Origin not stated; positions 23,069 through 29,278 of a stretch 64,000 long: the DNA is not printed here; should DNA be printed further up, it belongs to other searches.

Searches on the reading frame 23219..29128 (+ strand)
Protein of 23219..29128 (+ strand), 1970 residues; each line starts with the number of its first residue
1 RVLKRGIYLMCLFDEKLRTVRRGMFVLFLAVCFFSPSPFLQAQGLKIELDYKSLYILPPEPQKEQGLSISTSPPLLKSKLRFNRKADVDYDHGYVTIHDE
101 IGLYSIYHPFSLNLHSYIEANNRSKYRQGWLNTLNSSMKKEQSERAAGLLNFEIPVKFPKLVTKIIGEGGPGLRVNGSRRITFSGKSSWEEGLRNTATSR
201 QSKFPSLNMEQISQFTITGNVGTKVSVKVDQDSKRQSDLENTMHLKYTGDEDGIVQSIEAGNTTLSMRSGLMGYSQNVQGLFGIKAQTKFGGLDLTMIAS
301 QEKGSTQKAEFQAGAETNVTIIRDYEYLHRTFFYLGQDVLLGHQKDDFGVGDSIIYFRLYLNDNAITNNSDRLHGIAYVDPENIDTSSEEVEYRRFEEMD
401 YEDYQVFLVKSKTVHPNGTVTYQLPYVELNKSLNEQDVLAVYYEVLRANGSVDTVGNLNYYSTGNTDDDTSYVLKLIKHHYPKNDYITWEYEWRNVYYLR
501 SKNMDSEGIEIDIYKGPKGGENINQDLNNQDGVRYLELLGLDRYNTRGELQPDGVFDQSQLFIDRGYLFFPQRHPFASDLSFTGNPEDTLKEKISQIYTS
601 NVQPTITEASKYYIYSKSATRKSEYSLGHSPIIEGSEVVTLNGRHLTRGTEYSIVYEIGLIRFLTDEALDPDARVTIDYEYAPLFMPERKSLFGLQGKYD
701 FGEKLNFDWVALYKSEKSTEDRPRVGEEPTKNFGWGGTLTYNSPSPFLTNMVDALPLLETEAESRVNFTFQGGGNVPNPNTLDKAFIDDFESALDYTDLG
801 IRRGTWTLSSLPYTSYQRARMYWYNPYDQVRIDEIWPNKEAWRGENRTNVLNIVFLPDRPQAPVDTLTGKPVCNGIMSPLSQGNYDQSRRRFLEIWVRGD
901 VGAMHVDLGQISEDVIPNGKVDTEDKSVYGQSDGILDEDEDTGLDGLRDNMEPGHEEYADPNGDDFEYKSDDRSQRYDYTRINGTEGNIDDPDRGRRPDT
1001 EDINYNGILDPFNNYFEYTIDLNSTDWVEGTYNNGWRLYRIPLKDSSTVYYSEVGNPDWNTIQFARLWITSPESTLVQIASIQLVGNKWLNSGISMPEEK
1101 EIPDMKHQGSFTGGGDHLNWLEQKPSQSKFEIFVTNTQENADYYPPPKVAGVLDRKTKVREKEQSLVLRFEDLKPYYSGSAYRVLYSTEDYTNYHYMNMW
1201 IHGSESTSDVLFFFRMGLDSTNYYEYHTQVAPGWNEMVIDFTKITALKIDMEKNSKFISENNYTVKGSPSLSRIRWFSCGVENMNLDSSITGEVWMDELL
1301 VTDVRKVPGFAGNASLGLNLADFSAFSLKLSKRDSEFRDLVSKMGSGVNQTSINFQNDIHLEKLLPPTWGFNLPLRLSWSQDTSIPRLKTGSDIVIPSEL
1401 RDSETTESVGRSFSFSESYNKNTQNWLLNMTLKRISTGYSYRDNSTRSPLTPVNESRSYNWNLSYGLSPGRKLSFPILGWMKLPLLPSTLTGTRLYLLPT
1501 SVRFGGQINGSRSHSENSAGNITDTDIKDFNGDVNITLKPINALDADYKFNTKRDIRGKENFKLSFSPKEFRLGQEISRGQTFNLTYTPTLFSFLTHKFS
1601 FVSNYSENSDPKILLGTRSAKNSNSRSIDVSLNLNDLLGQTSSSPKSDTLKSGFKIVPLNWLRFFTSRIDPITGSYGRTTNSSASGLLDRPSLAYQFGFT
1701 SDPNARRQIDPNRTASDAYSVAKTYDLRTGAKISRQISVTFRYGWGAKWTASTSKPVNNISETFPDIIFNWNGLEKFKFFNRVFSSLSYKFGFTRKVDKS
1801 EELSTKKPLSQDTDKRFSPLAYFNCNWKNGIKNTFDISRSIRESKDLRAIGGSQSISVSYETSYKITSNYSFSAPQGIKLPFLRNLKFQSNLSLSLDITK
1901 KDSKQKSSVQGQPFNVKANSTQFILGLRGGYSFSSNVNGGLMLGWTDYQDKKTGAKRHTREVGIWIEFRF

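Call 6: search_protein_families(library=pfam, proteins=[window:23219-29128:+], max_evalue=0.01)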
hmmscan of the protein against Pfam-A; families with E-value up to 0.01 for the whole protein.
window:23219-29128:+ (1970 aa): 1 family
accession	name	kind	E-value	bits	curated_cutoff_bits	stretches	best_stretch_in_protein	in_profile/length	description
PF14349.11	SprA_N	-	9.9e-25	87.8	27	1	958-1387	27-496/510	Motility related/secretion protein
